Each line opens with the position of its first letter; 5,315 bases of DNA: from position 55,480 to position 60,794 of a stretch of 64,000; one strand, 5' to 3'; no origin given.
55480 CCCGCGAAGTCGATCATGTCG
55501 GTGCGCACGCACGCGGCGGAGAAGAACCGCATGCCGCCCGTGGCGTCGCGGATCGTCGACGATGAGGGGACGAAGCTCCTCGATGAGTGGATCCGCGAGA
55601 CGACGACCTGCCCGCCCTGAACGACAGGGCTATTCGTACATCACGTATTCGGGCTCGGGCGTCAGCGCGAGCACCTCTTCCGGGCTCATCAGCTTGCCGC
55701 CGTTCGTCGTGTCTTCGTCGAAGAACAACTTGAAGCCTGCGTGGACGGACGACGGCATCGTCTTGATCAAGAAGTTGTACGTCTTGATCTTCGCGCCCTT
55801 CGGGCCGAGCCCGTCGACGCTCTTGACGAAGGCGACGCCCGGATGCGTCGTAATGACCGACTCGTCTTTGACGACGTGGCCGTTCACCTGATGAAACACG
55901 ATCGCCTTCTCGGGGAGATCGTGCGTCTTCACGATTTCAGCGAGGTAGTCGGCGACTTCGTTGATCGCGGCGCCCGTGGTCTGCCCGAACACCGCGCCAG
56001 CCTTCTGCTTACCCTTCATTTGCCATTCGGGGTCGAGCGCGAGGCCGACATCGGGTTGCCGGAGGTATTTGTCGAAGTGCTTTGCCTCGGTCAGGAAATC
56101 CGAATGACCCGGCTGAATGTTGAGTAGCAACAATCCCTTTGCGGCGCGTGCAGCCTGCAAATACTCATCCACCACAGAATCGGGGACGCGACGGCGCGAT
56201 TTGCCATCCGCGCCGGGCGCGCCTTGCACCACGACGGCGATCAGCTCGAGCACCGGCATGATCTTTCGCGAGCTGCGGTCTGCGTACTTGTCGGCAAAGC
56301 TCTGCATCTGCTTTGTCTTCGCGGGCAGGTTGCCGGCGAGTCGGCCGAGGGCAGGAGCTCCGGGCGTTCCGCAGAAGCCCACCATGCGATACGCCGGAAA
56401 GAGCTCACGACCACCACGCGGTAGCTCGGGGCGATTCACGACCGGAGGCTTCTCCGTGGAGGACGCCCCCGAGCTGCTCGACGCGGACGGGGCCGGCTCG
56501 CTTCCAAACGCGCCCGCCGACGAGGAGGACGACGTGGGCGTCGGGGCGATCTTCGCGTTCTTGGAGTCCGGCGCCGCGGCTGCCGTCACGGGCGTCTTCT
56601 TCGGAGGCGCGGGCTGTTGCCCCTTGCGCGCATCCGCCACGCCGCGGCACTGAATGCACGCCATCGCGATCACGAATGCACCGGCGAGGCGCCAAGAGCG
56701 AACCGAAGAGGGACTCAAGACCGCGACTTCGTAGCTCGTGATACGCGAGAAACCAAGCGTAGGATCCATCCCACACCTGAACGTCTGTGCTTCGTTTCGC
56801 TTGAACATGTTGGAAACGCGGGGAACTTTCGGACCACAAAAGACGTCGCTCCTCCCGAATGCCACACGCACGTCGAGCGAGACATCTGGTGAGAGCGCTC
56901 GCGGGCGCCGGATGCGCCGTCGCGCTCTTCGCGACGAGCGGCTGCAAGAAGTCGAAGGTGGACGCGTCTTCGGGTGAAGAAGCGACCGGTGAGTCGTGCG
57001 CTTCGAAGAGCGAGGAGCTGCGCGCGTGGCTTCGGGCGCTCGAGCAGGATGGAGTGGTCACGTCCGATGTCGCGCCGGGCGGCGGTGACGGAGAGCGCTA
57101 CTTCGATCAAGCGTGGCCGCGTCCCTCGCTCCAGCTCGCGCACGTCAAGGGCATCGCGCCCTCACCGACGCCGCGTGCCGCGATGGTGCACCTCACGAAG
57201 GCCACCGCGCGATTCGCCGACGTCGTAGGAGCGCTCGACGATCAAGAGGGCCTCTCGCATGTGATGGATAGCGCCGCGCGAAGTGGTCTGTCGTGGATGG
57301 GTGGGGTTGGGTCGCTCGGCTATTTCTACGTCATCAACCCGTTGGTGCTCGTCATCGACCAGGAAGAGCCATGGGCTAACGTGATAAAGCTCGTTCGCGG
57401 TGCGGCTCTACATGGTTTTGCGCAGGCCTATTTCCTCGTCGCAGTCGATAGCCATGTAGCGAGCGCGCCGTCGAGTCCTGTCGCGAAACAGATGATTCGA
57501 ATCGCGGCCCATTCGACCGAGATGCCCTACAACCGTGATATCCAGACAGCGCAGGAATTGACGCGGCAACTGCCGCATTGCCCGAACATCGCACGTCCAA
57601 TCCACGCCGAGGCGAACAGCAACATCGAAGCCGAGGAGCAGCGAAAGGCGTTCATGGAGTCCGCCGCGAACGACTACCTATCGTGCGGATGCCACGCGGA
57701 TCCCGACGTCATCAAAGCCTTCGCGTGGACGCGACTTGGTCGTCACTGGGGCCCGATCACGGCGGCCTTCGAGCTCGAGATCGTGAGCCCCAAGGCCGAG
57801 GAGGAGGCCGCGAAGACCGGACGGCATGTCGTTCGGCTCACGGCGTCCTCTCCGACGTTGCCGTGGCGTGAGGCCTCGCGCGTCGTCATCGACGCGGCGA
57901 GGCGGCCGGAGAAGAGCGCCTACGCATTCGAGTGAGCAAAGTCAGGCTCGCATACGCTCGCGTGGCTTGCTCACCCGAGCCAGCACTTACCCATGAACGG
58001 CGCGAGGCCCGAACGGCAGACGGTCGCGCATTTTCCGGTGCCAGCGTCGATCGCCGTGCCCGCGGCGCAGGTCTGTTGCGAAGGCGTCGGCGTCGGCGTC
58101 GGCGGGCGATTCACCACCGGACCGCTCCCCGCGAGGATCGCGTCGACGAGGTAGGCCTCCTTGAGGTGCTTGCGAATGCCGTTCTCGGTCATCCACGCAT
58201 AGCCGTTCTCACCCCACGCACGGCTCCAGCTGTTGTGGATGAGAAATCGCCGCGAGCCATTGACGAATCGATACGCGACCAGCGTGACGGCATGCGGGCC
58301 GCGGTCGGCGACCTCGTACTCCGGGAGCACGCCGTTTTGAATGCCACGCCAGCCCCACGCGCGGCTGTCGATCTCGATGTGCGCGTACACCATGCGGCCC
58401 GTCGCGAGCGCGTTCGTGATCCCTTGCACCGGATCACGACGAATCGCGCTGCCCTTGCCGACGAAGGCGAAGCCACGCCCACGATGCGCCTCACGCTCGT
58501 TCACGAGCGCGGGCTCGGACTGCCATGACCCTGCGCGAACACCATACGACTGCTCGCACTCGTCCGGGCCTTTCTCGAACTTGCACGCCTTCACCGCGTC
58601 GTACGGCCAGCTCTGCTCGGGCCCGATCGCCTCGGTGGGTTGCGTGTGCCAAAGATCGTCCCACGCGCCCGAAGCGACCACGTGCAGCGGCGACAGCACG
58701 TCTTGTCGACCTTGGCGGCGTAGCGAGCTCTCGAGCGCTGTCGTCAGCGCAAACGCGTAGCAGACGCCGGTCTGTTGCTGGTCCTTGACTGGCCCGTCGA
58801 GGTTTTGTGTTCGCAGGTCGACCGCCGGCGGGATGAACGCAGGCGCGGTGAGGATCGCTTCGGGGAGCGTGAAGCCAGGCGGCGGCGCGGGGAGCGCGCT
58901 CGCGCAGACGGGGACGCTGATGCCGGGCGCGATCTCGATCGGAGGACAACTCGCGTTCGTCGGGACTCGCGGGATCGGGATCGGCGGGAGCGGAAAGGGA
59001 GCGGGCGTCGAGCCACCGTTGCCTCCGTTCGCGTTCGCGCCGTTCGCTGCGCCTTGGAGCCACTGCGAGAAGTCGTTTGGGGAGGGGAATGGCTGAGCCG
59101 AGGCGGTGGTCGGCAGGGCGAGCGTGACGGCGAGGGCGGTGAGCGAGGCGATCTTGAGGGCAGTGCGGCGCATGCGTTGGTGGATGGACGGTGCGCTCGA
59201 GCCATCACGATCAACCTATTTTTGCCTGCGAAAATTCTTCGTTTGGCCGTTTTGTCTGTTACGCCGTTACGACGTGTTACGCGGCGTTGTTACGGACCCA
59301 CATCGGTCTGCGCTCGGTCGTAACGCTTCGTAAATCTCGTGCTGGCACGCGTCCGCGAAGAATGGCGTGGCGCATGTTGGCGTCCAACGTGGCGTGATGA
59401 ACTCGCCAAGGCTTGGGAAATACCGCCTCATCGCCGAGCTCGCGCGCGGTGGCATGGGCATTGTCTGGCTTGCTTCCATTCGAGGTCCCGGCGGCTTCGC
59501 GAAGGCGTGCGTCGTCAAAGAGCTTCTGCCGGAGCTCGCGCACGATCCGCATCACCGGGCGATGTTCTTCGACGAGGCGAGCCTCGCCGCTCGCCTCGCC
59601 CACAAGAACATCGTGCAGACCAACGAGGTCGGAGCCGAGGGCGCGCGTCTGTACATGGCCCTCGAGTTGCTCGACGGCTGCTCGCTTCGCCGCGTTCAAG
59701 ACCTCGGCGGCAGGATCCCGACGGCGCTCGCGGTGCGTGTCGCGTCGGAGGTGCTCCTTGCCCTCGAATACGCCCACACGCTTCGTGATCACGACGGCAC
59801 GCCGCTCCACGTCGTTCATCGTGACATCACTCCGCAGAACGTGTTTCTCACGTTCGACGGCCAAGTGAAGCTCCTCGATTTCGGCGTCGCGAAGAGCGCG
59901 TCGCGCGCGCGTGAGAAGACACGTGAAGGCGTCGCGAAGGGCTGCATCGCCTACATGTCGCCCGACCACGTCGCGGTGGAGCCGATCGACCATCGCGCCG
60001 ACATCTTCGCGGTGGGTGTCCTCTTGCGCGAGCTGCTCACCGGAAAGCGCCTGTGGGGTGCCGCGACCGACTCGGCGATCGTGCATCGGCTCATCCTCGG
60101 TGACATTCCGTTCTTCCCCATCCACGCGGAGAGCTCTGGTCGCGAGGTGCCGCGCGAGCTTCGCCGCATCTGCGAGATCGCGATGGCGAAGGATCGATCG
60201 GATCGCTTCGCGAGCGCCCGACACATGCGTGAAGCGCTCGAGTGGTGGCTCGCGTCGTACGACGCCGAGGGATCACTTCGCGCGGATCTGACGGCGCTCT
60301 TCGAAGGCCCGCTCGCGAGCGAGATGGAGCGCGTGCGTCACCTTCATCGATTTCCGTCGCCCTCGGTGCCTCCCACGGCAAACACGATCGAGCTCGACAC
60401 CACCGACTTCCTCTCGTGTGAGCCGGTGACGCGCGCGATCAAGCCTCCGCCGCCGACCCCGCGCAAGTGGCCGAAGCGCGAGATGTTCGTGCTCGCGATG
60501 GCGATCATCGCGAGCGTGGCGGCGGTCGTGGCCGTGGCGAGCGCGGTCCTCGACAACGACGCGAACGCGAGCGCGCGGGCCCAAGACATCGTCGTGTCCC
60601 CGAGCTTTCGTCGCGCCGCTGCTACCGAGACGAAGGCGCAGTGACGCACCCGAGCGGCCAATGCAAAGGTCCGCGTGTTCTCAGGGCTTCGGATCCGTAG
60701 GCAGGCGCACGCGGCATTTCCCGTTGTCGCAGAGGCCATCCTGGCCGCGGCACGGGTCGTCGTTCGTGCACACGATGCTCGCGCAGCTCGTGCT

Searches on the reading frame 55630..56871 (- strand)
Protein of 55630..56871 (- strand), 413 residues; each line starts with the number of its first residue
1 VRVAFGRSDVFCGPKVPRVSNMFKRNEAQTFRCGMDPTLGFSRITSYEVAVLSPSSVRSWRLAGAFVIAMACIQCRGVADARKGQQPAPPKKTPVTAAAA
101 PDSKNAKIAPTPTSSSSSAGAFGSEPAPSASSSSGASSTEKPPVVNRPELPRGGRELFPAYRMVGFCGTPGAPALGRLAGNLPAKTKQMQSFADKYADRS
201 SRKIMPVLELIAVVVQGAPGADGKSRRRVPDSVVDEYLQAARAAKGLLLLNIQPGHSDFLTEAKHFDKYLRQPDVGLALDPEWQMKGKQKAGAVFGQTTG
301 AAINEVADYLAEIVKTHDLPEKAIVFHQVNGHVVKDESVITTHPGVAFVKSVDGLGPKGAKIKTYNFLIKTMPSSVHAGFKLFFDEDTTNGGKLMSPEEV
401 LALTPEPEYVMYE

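Call 16: search_protein_families(library=pfam, proteins=[window:55630-56871:-], max_evalue=0.01)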
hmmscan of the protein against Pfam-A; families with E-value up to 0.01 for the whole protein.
window:55630-56871:- (413 aa): 0 families

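Call 57: search_protein_families(library=padloc, proteins=[window:55630-56871:-], max_evalue=0.001)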
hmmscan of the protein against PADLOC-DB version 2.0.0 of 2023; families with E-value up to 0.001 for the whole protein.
window:55630-56871:- (413 aa): 0 families

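Call 72: search_protein_families(library=ncbifam, proteins=[window:55630-56871:-], max_evalue=0.01)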
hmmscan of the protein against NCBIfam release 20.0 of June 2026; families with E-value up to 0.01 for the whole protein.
window:55630-56871:- (413 aa): 0 families

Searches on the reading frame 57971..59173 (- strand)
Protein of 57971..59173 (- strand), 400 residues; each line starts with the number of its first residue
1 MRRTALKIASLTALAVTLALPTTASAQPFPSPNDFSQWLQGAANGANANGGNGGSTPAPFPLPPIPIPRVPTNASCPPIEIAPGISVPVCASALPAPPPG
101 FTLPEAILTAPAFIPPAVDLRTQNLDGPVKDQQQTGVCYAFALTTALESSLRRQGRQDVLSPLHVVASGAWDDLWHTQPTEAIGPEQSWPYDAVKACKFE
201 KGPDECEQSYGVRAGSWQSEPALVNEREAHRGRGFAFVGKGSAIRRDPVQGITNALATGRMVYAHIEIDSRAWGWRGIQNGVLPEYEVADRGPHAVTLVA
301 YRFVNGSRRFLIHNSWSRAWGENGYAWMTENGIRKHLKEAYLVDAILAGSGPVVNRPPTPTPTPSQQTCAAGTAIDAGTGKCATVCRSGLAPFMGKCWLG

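Call 16: search_protein_families(library=pfam, proteins=[window:57971-59173:-], max_evalue=0.01)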
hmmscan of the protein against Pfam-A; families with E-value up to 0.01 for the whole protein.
window:57971-59173:- (400 aa): 2 families
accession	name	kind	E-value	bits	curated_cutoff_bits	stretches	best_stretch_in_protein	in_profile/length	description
PF00112.29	Peptidase_C1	-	1.8e-17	64.6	20.7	1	114-331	1-205/220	Papain family cysteine protease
PF03051.21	Peptidase_C1_2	-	0.0069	15.7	22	0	294-335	361-404/438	Peptidase C1-like family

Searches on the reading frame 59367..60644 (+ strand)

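Call 16: search_protein_families(library=pfam, proteins=[window:59367-60644:+], max_evalue=0.01)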
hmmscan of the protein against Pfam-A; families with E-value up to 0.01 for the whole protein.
window:59367-60644:+ (425 aa): 2 families
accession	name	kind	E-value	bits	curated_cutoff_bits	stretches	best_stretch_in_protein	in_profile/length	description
PF00069.31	Pkinase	-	1.9e-32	113.1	31.7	1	24-283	6-254/263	Protein kinase domain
PF07714.23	PK_Tyr_Ser-Thr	-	1.2e-23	84.2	23.1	1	21-242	3-217/258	Protein tyrosine and serine/threonine kinase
